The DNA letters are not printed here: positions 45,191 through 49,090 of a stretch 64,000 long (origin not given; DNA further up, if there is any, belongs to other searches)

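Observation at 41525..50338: Repeat-expanded VirB10 (1692 aa) plus a paralogous 1243-aa repeat-only partner inside a virB operon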

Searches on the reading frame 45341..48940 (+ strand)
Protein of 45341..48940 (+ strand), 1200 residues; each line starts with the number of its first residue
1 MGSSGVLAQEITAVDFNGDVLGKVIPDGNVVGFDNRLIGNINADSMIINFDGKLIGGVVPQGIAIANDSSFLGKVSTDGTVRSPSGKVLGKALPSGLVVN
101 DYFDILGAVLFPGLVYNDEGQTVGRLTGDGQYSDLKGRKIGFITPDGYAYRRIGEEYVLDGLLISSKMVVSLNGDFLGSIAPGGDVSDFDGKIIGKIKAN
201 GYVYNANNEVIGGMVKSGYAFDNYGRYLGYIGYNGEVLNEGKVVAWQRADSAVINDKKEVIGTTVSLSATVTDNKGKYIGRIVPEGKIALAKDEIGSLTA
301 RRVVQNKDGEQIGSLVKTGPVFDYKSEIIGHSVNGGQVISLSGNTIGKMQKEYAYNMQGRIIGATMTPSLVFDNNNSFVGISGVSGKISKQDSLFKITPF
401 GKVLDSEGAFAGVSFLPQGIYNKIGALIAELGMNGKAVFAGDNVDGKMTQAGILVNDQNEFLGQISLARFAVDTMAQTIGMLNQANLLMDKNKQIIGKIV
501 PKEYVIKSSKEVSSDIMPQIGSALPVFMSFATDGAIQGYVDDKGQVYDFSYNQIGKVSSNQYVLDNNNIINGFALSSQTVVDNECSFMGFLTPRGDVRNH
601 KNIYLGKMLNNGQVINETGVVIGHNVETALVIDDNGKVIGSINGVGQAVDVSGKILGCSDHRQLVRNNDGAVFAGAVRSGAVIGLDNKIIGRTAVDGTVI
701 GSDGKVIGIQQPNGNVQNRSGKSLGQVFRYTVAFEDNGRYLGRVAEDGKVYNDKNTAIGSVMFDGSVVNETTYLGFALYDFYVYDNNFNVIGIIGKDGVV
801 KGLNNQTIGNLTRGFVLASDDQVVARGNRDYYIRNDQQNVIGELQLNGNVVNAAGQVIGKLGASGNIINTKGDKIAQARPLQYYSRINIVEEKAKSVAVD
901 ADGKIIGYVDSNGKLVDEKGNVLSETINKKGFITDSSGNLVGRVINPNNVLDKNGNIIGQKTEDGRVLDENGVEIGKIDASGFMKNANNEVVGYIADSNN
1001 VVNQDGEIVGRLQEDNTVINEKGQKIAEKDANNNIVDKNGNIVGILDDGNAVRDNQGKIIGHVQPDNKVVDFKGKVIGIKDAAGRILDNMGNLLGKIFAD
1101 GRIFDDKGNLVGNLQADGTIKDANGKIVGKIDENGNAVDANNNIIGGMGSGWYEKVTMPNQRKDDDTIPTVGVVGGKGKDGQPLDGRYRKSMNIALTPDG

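Call 82: predict_structure(alignment_id=A3)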
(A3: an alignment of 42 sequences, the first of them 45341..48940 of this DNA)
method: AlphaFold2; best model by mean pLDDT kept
length: 1200 residues; sequences in the alignment: 42
mean_pLDDT: 81.5   pTM: 0.73
mean pLDDT of the five models: 81.5, 80.9, 80.6, 80.3, 79.8
residues with pLDDT >= 90: 681; 70-90: 233; 50-70: 156; < 50: 130
segments of 3 or more residues with pLDDT < 50: 1-8, 887-895, 1001-1007, 1009-1017, 1019-1025, 1032-1034, 1040-1049, 1089-1100, 1105-1109, 1146-1200
pLDDT, mean of each block of 10 residues (from residue 1): 41 88 86 88 86 89 92 89 88 93 93 93 92 93 95 92 89 90 88 93 92 92 93 91 92 90 93 93 93 91 90 94 95 95 94 95 94 90 92 91 93 93 92 88 84 92 94 94 91 91 94 90 96 96 94 95 95 95 94 94 95 94 95 94 93 91 89 93 95 95 94 93 94 94 95 94 93 91 95 95 92 90 91 93 94 93 87 90 65 53 63 60 64 67 68 72 71 74 70 63 46 40 47 51 45 58 65 63 51 37 49 62 65 59 47 27 26 32 32 30
secondary structure, 60 per line:
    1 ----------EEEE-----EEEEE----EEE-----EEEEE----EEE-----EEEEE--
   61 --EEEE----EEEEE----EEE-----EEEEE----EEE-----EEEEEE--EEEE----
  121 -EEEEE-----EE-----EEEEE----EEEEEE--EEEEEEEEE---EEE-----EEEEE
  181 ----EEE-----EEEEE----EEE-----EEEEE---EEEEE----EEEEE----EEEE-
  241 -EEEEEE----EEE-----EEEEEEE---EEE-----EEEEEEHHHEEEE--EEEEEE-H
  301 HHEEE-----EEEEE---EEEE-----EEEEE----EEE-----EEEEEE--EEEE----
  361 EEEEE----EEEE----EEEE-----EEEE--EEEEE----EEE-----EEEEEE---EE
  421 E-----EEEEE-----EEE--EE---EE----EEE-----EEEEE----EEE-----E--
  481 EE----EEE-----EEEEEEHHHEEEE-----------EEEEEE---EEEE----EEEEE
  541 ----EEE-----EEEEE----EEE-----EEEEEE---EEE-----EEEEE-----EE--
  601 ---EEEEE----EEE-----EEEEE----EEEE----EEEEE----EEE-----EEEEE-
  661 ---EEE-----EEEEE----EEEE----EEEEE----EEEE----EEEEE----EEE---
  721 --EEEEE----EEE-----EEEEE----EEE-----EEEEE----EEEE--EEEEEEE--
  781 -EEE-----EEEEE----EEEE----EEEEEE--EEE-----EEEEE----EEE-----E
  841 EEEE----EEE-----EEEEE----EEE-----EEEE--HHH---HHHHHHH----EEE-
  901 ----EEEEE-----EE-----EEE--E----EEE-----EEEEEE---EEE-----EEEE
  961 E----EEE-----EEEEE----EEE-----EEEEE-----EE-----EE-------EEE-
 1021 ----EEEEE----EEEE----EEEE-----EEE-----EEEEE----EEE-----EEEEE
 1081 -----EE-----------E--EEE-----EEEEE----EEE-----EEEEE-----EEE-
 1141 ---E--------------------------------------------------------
elements in order (helices of 4 or more, strands of 3 or more residues): E11-14 E20-24 E29-31 E37-41 E46-48 E54-58 E63-66 E71-75 E80-82 E88-92 E97-99 E105-110 E113-116 E122-126 E139-143 E148-153 E156-164 E168-170 E176-180 E185-187 E193-197 E202-204 E210-214 E218-222 E227-231 E236-239 E242-247 E252-254 E260-266 E270-272 E278-283 E287-290 E293-298 E303-305 E311-315 E319-322 E328-332 E337-339 E345-350 E353-356 E361-365 E370-373 E378-381 E387-390 E393-397 E402-404 E410-415 E419-421 E427-431 E437-439 E453-455 E461-465 E470-472 E487-489 E495-500 E504-507 E519-524 E528-531 E536-540 E545-547 E553-557 E562-564 E570-575 E579-581 E587-591 E604-608 E613-615 E621-625 E630-633 E638-642 E647-649 E655-659 E664-666 E672-676 E681-684 E689-693 E698-701 E706-710 E715-717 E723-727 E732-734 E740-744 E749-751 E757-761 E766-769 E772-778 E782-784 E790-794 E799-802 E807-812 E815-817 E823-827 E832-834 E840-844 E849-851 E857-861 E866-868 E874-877 H886-892 E897-899 E905-909 E922-924 E932-934 E940-945 E949-951 E957-961 E966-968 E974-978 E983-985 E991-995 E1017-1019 E1025-1029 E1034-1037 E1042-1045 E1051-1053 E1059-1063 E1068-1070 E1076-1080 E1102-1104 E1110-1114 E1119-1121 E1127-1131 E1137-1139

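Call 85: fold_search(model_id=the predicted structure, library=pdb)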
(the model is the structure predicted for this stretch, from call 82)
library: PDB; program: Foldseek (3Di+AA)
matches with E <= 10: 624; with E <= 0.001: 57
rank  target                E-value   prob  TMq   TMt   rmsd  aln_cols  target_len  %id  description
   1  9ifo_A                4.8e-19  0.96  0.08  0.07  31.8      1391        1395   12  Structure of Teneurin-Like Protein (TLP) (released 2026-03-11)
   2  8uy4_A                3.1e-16  0.89  0.09  0.08  30.6      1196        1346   11  Acinetobacter baumannii Tse15 Rhs effector (released 2024-10-09)
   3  8qja_B                4.7e-15  0.77  0.07  0.08  30.3      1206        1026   11  T6SS-linked Rhs repeat protein - Advenella mimigardefordensis VgrG-Rhs core (released 2024-09-25)
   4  7pq5                  3.2e-14  0.69  0.07  0.08  31.6      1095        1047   11  Photorhabdus laumondii T6SS-associated Rhs protein carrying the Tre23 toxin domain (released 2021-12-01)
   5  8h8a_A                3.8e-14  0.72  0.08  0.09  29.9       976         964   12  Type VI secretion system effector RhsP in its post-autoproteolysis and monomeric form (released 2023-01-18)
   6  6cmx_A                3.7e-13  0.60  0.08  0.07  30.8      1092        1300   11  Human Teneurin 2 extra-cellular region (released 2018-07-25)
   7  6h6e_F                3.0e-11  0.21  0.06  0.05  31.1      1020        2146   10  PTC3 holotoxin complex from Photorhabdus luminecens in prepore state (TcdA1, TcdB2, TccC3) (released 2018-10-03)
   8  6sup                  2.6e-10  0.21  0.07  0.05  31.1      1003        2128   11  Crystal Structure of TcdB2-TccC3-Cdc42 (released 2019-12-04)
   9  8qen                  4.1e-10  0.20  0.05  0.03  38.4       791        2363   12  cryo-EM structure of apo Clostridioides difficile toxin B (released 2024-03-20)
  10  4igl_D                8.2e-10  0.14  0.06  0.07  30.1       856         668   11  Structure of the RHS-repeat containing BC component of the secreted ABC toxin complex from Yersinia entomophaga (released 2013-08-07)
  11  6l7i_G                1.1e-09  0.23  0.06  0.08  28.0       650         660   11  Signal substraction of TcdB1-TccC2 and part of TcdA1 (released 2021-03-31)
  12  4o9x                  2.0e-09  0.12  0.06  0.05  32.8      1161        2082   10  Crystal Structure of TcdB2-TccC3 (released 2014-02-26)
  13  5kis_B                3.6e-09  0.12  0.05  0.08  29.8       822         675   12  YenB/RHS2 complex (released 2017-08-09)
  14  4igl_B                8.0e-09  0.11  0.06  0.08  28.4       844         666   11  Structure of the RHS-repeat containing BC component of the secreted ABC toxin complex from Yersinia entomophaga (released 2013-08-07)
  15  8f5p_C                1.4e-08  0.18  0.07  0.07  26.1       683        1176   11  Structure of Leishmania tarentolae IFT-A (state 2) (released 2022-12-21)
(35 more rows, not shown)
